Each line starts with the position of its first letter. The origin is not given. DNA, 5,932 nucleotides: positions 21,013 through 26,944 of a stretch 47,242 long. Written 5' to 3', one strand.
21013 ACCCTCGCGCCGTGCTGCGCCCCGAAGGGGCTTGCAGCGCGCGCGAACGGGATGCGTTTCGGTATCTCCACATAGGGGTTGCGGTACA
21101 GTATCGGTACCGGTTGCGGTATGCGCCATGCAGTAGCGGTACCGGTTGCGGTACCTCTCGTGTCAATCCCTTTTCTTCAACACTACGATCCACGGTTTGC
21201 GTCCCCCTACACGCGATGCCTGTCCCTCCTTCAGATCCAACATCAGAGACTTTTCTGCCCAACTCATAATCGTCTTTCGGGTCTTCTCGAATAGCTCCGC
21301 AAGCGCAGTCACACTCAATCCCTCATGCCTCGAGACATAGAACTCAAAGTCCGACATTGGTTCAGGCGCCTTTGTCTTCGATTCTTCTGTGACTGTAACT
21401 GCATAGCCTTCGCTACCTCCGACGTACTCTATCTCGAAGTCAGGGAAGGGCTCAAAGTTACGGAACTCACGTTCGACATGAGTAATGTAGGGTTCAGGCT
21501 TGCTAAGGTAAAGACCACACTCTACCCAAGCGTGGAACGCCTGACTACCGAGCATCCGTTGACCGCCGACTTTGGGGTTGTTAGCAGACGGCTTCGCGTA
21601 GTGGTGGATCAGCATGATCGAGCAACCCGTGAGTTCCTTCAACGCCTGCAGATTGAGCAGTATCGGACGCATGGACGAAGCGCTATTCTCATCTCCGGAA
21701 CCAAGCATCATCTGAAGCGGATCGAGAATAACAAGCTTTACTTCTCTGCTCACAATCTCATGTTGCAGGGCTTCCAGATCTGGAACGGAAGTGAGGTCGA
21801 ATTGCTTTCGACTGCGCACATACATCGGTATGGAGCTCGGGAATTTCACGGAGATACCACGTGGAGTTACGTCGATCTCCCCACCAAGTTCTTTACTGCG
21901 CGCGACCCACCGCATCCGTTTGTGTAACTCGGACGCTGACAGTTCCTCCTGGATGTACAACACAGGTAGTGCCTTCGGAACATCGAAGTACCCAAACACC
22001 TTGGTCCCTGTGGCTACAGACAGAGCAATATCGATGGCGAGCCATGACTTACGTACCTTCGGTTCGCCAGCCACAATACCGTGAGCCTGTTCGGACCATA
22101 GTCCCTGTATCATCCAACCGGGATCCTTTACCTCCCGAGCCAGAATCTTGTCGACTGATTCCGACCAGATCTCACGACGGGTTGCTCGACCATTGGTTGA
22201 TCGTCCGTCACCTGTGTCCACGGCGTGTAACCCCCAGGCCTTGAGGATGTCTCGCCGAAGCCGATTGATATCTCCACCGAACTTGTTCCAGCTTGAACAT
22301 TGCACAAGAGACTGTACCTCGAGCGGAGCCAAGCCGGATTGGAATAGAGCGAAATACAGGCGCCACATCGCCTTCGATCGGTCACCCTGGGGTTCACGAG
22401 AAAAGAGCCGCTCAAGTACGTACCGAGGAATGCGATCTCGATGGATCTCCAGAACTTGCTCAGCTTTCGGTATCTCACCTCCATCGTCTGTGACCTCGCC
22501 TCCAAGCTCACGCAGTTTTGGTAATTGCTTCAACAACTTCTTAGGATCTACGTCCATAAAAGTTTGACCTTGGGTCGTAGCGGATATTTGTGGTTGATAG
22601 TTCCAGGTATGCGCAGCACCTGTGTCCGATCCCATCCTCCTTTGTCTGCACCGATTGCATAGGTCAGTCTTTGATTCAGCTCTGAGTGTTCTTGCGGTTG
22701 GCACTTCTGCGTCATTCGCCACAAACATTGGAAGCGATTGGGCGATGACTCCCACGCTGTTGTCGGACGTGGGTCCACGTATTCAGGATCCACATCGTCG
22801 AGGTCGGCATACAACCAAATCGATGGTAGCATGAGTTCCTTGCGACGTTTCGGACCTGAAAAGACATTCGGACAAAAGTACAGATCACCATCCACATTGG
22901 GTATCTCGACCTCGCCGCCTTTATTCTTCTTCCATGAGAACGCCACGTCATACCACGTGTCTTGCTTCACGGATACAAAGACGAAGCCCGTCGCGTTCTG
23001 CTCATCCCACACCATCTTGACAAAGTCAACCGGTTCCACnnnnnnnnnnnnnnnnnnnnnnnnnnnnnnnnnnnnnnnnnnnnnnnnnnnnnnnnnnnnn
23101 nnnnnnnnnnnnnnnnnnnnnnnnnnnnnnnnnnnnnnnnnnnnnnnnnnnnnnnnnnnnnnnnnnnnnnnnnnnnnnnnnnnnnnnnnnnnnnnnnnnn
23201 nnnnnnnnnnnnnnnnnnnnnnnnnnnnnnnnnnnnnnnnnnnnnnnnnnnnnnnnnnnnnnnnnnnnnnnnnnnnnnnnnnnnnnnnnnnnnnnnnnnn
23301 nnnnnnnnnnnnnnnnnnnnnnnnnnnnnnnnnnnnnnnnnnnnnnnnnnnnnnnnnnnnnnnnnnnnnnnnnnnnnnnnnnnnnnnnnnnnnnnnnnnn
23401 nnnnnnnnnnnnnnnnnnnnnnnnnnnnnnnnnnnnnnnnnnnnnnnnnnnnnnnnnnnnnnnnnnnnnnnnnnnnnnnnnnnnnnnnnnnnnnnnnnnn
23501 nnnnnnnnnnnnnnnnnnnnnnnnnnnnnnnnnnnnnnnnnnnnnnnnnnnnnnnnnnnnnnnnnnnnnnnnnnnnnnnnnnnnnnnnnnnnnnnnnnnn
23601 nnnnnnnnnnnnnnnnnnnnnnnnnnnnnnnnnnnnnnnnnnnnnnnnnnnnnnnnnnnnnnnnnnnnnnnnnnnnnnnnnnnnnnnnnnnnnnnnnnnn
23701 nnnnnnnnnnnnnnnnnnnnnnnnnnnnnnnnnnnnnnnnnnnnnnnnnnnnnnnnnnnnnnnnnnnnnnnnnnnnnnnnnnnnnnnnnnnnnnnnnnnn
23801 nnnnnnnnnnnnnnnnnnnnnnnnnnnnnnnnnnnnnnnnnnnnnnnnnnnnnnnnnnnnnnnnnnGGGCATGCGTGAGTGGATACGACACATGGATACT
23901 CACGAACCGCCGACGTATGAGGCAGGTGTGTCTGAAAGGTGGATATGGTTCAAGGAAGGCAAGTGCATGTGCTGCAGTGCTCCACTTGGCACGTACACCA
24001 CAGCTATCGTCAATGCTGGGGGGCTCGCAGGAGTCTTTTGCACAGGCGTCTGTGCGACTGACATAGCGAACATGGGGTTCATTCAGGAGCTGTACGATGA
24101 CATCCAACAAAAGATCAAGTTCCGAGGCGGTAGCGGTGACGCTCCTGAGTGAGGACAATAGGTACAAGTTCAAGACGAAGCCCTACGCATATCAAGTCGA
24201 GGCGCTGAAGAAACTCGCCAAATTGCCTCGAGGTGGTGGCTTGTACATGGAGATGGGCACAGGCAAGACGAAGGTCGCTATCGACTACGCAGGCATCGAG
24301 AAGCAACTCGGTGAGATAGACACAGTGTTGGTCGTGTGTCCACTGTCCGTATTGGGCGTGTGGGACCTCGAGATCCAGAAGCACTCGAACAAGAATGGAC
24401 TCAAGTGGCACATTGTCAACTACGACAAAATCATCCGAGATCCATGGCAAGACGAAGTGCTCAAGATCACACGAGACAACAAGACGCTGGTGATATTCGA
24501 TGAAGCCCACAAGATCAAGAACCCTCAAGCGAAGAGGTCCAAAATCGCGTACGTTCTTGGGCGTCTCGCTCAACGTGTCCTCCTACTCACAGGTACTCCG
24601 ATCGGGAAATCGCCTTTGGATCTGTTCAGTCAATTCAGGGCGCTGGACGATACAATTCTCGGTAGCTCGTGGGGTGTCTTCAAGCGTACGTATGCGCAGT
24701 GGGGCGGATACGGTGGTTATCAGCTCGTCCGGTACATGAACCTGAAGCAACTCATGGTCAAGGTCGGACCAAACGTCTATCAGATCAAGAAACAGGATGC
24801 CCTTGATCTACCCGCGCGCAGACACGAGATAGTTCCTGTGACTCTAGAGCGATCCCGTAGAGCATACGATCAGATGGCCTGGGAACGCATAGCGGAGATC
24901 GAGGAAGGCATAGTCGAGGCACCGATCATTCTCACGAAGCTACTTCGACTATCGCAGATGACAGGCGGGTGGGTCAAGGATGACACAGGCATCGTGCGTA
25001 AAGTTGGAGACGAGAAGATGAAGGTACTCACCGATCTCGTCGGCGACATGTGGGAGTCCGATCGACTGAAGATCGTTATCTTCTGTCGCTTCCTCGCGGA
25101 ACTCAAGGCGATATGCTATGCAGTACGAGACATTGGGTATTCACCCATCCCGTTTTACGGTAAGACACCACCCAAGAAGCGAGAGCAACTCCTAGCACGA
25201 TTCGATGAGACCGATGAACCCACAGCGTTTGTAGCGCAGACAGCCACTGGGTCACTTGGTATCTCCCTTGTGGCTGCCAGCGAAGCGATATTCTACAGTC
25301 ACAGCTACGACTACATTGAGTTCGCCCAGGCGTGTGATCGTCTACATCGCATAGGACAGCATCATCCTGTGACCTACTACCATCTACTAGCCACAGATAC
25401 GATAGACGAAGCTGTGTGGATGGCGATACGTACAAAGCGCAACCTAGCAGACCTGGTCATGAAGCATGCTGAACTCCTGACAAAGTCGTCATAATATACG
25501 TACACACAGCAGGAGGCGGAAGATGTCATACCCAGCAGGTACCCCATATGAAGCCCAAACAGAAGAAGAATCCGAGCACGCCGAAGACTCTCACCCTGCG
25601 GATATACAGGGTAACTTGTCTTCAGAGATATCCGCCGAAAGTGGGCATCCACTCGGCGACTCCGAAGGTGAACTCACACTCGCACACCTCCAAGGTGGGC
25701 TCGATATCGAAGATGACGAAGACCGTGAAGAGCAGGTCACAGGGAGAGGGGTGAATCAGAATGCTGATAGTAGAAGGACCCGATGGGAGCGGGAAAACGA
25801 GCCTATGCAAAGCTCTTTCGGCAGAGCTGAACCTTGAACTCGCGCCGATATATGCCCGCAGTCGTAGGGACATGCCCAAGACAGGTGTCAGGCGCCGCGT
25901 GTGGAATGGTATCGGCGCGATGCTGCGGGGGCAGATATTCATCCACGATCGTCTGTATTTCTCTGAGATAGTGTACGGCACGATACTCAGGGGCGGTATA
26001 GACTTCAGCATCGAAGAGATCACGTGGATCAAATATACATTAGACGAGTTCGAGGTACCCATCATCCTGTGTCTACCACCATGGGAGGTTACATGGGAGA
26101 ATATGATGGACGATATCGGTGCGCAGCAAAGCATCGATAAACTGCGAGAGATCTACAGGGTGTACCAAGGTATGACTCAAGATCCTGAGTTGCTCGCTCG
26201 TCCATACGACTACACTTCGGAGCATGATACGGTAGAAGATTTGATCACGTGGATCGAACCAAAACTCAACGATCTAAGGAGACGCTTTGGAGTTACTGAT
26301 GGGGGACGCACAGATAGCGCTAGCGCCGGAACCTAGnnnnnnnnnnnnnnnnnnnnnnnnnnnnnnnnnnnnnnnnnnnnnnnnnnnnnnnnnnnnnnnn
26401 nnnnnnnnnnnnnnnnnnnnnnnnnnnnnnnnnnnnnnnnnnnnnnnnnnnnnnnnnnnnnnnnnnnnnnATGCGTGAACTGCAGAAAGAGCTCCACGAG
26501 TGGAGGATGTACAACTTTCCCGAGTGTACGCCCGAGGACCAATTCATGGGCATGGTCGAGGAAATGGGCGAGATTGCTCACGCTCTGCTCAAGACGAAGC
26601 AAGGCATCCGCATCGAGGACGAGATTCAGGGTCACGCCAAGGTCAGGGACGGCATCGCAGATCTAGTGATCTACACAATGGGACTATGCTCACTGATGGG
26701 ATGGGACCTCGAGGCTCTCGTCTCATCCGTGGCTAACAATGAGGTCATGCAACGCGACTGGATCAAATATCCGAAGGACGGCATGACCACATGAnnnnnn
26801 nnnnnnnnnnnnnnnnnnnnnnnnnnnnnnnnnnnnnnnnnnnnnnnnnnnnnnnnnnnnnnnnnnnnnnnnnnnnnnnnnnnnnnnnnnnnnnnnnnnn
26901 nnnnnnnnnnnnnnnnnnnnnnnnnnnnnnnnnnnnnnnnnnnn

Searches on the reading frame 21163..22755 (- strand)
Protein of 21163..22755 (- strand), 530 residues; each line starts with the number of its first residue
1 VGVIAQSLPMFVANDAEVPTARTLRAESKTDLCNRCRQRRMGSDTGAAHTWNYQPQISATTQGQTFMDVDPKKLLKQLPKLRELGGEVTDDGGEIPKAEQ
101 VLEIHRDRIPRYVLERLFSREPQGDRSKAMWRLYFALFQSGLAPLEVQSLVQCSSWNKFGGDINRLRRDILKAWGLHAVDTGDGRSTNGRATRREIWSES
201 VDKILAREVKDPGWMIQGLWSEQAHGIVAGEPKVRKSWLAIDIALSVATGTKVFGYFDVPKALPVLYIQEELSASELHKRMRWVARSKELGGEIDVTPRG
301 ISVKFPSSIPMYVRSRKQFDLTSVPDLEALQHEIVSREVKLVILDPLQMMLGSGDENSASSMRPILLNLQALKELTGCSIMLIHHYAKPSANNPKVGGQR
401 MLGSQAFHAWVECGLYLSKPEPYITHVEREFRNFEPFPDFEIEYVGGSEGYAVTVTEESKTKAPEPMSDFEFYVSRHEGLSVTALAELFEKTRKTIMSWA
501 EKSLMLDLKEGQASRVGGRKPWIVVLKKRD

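Call 14: search_protein_families(library=phrogs, proteins=[window:21163-22755:-], max_evalue=0.001)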
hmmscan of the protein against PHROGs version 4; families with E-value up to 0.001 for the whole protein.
window:21163-22755:- (530 aa): 12 families
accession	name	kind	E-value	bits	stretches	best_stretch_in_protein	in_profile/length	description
phrog_3123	-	unknown function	2e-67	229.1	1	109-423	221-542/583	-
phrog_1284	-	unknown function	2.1e-25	90.7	1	211-437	23-239/306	-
phrog_906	-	DNA, RNA and nucleotide metabolism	2.7e-21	77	1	207-421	511-700/872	DNA polymerase/primase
phrog_2597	-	DNA, RNA and nucleotide metabolism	1.6e-15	57.7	1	199-405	343-532/747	DNA primase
phrog_2850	-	unknown function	6.8e-12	46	1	213-391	148-312/465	-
phrog_25693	-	unknown function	6.5e-10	39.2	1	213-389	40-212/405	-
phrog_6012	-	DNA, RNA and nucleotide metabolism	7.9e-08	32.9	1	210-414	133-319/447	DNA helicase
phrog_239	-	DNA, RNA and nucleotide metabolism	1.5e-07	31.7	1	328-418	458-554/801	DNA primase/helicase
phrog_6357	-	unknown function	2.2e-06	28.2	0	213-280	21-79/321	-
phrog_3228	-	DNA, RNA and nucleotide metabolism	6.4e-06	25.8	1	341-421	479-558/766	replicative helicase-primase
phrog_243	-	DNA, RNA and nucleotide metabolism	0.0001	22.3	1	227-392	39-197/273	DnaB-like replicative helicase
phrog_13004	-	unknown function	0.0001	22.2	1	227-448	137-353/363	-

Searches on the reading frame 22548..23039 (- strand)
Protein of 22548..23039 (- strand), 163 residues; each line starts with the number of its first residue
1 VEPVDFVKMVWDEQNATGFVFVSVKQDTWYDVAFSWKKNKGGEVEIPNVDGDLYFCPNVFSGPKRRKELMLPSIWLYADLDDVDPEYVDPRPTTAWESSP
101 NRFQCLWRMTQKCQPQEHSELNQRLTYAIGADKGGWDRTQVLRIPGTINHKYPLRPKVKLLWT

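Call 42: search_protein_families(library=pfam, proteins=[window:22548-23039:-], max_evalue=0.001)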
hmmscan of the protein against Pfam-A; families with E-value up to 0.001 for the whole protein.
window:22548-23039:- (163 aa): 1 family
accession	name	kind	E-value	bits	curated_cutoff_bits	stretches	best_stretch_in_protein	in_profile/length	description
PF16793.10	RepB_primase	-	4.1e-09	37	24.3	1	89-152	83-147/186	RepB DNA-primase N-terminal domain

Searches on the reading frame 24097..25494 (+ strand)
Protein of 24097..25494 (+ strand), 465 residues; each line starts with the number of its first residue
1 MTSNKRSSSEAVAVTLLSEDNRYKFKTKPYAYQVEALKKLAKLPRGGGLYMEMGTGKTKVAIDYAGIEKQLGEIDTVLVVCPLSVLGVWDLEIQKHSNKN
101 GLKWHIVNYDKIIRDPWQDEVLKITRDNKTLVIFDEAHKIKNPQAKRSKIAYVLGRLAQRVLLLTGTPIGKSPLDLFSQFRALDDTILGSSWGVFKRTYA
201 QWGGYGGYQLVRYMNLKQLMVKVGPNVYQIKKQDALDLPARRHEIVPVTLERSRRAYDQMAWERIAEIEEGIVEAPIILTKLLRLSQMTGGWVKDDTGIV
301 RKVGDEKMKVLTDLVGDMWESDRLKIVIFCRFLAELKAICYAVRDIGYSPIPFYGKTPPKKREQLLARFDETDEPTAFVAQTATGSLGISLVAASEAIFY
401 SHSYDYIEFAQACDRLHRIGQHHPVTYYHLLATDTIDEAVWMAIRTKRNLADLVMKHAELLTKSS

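Call 14: search_protein_families(library=phrogs, proteins=[window:24097-25494:+], max_evalue=0.001)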
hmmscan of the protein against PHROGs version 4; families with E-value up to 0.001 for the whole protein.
window:24097-25494:+ (465 aa): 7 families
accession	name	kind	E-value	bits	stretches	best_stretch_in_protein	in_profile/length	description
phrog_62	-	DNA, RNA and nucleotide metabolism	1e-117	395.5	1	20-460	688-1138/1881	DNA helicase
phrog_29996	-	unknown function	1.3e-20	74.1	1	52-459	750-1168/1189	-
phrog_16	-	DNA, RNA and nucleotide metabolism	3.4e-19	69.6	2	268-427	442-594/986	DNA helicase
phrog_11354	-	unknown function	2e-06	28.5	1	382-456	31-106/116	-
phrog_1685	-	unknown function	2.6e-05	22.6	0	26-99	828-901/2278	-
phrog_24008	-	DNA, RNA and nucleotide metabolism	0.00017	20.6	1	118-180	581-645/1006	helicase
phrog_11801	-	other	0.00046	18.4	0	149-182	1088-1122/2269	DNA methyltransferase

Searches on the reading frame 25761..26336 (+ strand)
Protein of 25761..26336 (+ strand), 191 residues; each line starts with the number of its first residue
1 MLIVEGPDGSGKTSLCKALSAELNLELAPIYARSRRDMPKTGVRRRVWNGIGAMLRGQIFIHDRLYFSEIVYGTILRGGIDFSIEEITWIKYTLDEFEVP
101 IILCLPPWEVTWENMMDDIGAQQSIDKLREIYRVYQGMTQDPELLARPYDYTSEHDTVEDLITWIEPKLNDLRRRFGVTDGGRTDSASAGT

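Call 42: search_protein_families(library=pfam, proteins=[window:25761-26336:+], max_evalue=0.001)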
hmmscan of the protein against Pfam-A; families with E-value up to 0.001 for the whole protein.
window:25761-26336:+ (191 aa): 1 family
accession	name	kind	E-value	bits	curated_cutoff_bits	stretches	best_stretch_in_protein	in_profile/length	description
PF02223.23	Thymidylate_kin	-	9.5e-06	25.9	27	0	4-28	1-25/185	Thymidylate kinase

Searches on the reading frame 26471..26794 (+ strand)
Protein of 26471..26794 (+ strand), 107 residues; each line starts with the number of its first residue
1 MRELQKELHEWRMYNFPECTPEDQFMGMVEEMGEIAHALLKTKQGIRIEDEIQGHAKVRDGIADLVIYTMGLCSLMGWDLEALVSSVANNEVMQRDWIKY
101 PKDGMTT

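Call 89: search_protein_families(library=pfam, proteins=[window:26471-26794:+], max_evalue=0.01)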
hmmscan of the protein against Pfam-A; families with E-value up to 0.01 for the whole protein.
window:26471-26794:+ (107 aa): 2 families
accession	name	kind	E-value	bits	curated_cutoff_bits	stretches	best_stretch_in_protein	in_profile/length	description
PF12643.12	MazG-like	-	0.00012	22.7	27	1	41-93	12-70/85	MazG-like family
PF01503.22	PRA-PH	-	0.0096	16.8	21.3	0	28-89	34-84/86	Phosphoribosyl-ATP pyrophosphohydrolase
